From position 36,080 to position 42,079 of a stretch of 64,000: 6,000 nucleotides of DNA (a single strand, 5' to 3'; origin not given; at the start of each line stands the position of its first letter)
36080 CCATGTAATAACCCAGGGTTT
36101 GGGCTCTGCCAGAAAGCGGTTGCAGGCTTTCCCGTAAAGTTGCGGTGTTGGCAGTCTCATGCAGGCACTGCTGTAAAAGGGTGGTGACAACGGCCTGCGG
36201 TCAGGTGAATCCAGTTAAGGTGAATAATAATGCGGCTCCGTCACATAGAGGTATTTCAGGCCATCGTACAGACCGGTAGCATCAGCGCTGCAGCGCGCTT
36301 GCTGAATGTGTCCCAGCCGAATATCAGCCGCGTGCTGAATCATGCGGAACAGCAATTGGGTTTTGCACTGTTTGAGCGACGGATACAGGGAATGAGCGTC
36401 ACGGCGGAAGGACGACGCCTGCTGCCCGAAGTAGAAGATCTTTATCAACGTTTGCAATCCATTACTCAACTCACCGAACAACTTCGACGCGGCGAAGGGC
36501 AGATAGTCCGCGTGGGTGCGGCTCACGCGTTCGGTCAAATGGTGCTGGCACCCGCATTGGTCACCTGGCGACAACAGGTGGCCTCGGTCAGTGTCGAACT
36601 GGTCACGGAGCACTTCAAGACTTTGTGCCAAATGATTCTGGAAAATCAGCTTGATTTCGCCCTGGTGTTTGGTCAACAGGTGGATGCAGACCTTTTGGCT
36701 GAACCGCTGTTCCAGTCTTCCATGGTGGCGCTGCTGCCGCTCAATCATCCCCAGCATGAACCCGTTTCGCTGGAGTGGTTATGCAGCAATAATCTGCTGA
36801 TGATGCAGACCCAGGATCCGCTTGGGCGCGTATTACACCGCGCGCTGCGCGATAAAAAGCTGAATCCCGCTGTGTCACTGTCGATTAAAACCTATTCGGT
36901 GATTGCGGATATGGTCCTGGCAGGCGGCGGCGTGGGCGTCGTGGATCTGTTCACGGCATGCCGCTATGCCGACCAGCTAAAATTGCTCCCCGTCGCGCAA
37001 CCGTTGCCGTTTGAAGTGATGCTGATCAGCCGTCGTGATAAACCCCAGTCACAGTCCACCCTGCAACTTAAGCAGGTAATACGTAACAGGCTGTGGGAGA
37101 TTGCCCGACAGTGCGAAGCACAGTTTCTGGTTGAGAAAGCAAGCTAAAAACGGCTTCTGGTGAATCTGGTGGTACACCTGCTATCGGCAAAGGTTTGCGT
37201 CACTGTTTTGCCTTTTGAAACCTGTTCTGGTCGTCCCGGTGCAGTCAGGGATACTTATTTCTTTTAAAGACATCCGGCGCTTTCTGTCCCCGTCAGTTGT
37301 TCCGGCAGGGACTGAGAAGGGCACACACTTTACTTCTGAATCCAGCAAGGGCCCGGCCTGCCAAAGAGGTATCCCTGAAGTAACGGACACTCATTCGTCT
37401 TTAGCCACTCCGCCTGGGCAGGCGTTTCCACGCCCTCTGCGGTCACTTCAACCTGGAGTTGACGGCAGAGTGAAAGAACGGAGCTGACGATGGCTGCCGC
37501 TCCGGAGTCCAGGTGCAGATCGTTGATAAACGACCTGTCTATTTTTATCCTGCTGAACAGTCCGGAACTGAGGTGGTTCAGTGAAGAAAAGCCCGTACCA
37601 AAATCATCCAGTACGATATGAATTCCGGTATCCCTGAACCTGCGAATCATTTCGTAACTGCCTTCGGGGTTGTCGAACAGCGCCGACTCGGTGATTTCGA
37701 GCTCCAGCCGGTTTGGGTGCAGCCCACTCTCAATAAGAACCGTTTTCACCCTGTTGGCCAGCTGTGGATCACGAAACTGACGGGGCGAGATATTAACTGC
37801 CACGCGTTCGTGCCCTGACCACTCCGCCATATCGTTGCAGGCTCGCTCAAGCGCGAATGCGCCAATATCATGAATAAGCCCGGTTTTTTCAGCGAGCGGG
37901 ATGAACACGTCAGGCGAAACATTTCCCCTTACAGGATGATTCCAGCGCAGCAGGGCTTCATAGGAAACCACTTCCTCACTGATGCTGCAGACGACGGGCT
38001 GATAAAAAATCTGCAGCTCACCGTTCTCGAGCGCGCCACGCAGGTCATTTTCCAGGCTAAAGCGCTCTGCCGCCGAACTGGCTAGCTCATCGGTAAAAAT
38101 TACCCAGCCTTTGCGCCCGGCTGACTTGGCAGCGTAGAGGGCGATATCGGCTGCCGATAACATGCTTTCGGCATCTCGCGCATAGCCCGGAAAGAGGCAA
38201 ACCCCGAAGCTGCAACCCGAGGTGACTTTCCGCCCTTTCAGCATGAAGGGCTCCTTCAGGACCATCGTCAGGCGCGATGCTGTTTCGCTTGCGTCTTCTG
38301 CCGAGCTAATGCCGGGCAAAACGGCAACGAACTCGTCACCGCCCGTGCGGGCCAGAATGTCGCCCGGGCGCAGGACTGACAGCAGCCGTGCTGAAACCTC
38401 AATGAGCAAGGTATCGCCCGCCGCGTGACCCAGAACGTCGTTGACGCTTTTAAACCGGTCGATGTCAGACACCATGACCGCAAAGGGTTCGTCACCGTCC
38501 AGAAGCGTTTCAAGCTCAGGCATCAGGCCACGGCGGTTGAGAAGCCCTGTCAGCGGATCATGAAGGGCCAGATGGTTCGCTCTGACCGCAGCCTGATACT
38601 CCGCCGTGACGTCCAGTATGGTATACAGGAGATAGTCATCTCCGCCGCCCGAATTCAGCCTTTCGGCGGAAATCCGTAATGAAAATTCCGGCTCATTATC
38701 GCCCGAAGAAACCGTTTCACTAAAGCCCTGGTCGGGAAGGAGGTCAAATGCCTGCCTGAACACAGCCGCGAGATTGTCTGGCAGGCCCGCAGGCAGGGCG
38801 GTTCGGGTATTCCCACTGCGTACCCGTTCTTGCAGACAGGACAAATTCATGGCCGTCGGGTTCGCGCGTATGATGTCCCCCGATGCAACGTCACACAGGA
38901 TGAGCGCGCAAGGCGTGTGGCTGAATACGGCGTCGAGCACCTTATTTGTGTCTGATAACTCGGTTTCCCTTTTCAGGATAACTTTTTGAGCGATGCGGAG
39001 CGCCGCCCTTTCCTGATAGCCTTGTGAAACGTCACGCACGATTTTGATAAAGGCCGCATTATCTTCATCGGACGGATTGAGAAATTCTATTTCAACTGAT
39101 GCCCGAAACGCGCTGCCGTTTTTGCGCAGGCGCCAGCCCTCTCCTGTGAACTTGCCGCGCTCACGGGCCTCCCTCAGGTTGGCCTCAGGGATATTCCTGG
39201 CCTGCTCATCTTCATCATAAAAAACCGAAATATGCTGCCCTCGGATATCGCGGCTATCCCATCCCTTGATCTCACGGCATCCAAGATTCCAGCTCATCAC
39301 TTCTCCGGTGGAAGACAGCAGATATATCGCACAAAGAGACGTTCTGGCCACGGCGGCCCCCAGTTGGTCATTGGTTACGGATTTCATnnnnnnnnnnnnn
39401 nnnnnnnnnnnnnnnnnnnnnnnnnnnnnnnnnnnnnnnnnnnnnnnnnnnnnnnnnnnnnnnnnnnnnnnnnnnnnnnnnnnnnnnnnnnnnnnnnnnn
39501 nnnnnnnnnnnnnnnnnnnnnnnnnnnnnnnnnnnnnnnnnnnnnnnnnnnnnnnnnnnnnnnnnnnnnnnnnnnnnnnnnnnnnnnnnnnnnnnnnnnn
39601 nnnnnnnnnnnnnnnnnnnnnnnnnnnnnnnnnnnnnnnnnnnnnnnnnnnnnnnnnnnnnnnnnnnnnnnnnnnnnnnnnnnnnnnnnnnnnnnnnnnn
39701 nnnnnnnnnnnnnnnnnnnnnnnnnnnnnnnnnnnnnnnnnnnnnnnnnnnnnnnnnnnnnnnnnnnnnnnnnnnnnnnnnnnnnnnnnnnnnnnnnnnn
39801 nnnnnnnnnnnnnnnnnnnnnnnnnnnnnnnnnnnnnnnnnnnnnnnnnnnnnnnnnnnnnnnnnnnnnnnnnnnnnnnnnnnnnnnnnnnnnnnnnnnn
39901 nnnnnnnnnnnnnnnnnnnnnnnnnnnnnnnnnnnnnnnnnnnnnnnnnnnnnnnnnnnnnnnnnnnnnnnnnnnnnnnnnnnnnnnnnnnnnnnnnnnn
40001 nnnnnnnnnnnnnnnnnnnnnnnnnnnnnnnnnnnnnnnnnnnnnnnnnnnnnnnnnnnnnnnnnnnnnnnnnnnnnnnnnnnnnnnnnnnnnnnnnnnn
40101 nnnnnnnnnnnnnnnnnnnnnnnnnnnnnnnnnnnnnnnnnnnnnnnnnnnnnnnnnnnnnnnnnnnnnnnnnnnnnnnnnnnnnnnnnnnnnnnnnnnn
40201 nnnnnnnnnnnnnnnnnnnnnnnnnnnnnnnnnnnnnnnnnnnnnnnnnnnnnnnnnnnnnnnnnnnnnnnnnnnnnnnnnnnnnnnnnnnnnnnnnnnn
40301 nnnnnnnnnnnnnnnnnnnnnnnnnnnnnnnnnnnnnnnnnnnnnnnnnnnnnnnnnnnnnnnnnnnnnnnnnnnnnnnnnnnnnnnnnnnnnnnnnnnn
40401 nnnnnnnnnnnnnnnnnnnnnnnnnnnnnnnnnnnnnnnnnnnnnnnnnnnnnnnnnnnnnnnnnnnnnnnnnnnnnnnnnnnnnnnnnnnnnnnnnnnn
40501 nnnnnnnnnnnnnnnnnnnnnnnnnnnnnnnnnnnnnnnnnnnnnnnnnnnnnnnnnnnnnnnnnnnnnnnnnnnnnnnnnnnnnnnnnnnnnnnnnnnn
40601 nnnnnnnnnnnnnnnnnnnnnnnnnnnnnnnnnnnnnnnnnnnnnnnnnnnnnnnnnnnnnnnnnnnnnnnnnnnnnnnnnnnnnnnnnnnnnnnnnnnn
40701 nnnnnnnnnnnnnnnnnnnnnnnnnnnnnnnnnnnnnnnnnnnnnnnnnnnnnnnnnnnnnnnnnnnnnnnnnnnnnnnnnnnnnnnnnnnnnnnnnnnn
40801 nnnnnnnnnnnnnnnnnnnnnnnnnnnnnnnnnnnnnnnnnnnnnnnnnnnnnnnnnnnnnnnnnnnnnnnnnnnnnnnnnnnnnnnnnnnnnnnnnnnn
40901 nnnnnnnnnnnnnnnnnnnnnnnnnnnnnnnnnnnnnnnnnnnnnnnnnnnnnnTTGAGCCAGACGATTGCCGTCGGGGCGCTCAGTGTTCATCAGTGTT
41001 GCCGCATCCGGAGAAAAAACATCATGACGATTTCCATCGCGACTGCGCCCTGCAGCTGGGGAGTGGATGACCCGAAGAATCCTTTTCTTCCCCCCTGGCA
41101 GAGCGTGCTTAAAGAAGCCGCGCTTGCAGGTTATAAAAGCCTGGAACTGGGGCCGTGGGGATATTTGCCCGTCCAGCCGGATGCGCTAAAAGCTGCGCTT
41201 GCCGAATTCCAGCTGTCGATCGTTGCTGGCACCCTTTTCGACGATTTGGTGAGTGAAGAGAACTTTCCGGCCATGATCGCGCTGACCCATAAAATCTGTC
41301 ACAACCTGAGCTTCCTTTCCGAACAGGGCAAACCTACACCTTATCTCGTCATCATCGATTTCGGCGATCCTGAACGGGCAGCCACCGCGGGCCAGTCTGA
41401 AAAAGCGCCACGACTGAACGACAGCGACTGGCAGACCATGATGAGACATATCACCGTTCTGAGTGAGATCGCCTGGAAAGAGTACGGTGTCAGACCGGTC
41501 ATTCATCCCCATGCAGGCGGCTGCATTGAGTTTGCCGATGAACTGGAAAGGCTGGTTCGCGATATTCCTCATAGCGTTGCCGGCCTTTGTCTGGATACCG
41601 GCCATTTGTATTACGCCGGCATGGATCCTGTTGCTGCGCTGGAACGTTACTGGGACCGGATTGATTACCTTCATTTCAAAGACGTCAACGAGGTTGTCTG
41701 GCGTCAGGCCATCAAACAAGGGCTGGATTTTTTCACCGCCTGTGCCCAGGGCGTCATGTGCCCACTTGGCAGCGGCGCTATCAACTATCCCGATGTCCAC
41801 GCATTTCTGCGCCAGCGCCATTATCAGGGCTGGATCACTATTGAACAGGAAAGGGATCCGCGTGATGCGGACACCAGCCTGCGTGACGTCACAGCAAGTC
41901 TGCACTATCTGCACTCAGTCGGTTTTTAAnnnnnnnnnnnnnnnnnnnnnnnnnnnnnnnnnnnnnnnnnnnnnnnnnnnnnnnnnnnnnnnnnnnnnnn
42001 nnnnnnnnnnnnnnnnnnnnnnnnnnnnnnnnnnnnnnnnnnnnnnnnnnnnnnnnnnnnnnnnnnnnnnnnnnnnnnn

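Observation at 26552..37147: Putative D-amino-acid peptide (murein-peptide-like) uptake and catabolism module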

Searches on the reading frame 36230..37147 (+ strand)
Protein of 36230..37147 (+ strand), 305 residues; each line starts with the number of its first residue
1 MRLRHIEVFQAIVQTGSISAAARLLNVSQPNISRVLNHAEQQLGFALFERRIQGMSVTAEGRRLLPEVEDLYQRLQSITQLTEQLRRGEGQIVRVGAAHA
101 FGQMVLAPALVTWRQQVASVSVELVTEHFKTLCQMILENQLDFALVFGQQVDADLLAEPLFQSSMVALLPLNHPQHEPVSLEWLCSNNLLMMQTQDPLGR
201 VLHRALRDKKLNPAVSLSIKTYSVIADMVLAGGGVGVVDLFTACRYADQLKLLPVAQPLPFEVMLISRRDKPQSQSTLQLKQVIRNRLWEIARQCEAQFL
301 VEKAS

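Call 3: search_protein_families(library=pfam, proteins=[window:36230-37147:+])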
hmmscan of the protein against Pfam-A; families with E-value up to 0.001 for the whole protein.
window:36230-37147:+ (305 aa): 2 families
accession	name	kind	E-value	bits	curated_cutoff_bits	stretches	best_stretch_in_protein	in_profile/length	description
PF03466.25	LysR_substrate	-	1.5e-35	122.9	28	1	88-288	3-208/209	LysR substrate binding domain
PF00126.33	HTH_1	-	2.5e-19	69.4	26.6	1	3-62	1-60/60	Bacterial regulatory helix-turn-helix protein, lysR family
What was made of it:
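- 36230..37147 (+): LysR-type regulator, proposed DgcR-like activator of the operon. HTH_1 + LysR_substrate (call 3).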

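Call 4: search_protein_families(library=ncbifam, proteins=[window:36230-37147:+])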
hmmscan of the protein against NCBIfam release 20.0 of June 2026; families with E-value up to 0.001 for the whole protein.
window:36230-37147:+ (305 aa): 54 families (the best 25 are shown)
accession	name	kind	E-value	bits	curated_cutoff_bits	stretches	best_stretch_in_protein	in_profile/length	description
NF008239.0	PRK11013.1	equivalog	2.6e-40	138.4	288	1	2-297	5-303/309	LysR family transcriptional regulator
NF040786.1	LysR_Sec_metab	equivalog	1.6e-28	99.6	250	1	1-286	1-296/298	selenium metabolism-associated LysR family transcriptional regulator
TIGR03339.1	phn_lysR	subfamily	1.8e-27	96.3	341.1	1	8-245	4-240/279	aminoethylphosphonate catabolism associated LysR family transcriptional regulator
NF007307.0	PRK09791.1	equivalog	3.8e-25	88.6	336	1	2-287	6-296/302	LysR family transcriptional regulator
NF053705.1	TransRegGltCGpos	equivalog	2.9e-24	85.8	350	1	1-244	1-247/300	glutamate biosynthesis transcriptional regulator GltC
NF040889.1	trans_reg_YeiE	equivalog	7.3e-24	84.5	480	1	2-283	4-285/288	DNA-binding transcriptional regulator YeiE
TIGR03418.1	chol_sulf_TF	equivalog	8.5e-24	84.1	324.8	1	3-236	3-237/291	choline sulfate utilization transcriptional regulator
NF047520.1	trans_act_CidR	equivalog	3.2e-23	82.3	415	1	1-284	1-288/292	cidABC operon transcriptional activator CidR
NF009327.0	PRK12684.1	subfamily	2.2e-22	79.7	402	1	2-241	2-246/313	CysB family HTH-type transcriptional regulator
NF007667.0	PRK10341.1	equivalog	3.5e-22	78.8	308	1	4-261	10-270/312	transcriptional regulator TdcA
NF008095.0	PRK10837.1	subfamily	1e-21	77.4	281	1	2-194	4-193/290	LysR family transcriptional regulator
NF045775.1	acetoin_reg_AlsR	exception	1.2e-21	77.5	430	1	1-239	1-243/290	acetoin biosynthesis transcriptional regulator AlsR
NF040888.1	trans_reg_YafC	equivalog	2.2e-21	76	470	1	5-237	7-238/293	DNA-binding transcriptional regulator YafC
NF008416.0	PRK11242.1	equivalog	2.8e-21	76.1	277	1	1-291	1-294/300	transcriptional regulator CynR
NF047711.1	PutUtilRegPtrR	equivalog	7.7e-21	74.4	400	1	1-258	1-256/283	putrescine utilization regulator PtrR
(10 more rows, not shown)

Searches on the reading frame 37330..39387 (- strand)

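Call 5: search_protein_families(library=pfam, proteins=[window:37330-39387:-])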
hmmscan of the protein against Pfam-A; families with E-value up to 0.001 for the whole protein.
window:37330-39387:- (685 aa): 3 families
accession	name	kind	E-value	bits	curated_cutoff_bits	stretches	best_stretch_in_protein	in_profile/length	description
PF00563.25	EAL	-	1.3e-74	251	31.3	1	447-678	2-236/236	EAL domain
PF00990.26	GGDEF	-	4.3e-41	140.8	23.8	1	274-426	1-160/161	Diguanylate cyclase, GGDEF domain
PF13426.13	PAS_9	-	2.1e-07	31.6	27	1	20-122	3-103/103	PAS domain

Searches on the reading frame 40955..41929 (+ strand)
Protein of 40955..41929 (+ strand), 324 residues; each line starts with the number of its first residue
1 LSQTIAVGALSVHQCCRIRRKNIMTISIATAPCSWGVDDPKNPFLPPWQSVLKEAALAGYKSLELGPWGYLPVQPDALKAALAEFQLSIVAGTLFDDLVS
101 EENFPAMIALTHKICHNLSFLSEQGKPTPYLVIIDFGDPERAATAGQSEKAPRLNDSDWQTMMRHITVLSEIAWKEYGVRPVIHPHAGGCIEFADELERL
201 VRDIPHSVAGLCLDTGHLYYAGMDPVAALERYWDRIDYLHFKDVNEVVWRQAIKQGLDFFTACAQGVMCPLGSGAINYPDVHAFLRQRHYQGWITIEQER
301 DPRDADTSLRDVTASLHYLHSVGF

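Call 5: search_protein_families(library=pfam, proteins=[window:40955-41929:+])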
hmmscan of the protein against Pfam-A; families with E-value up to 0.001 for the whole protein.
window:40955-41929:+ (324 aa): 1 family
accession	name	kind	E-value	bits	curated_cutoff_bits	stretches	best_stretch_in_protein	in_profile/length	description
PF01261.30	AP_endonuc_2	-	1.8e-28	100.3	31.1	1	53-306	2-240/249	Xylose isomerase-like TIM barrel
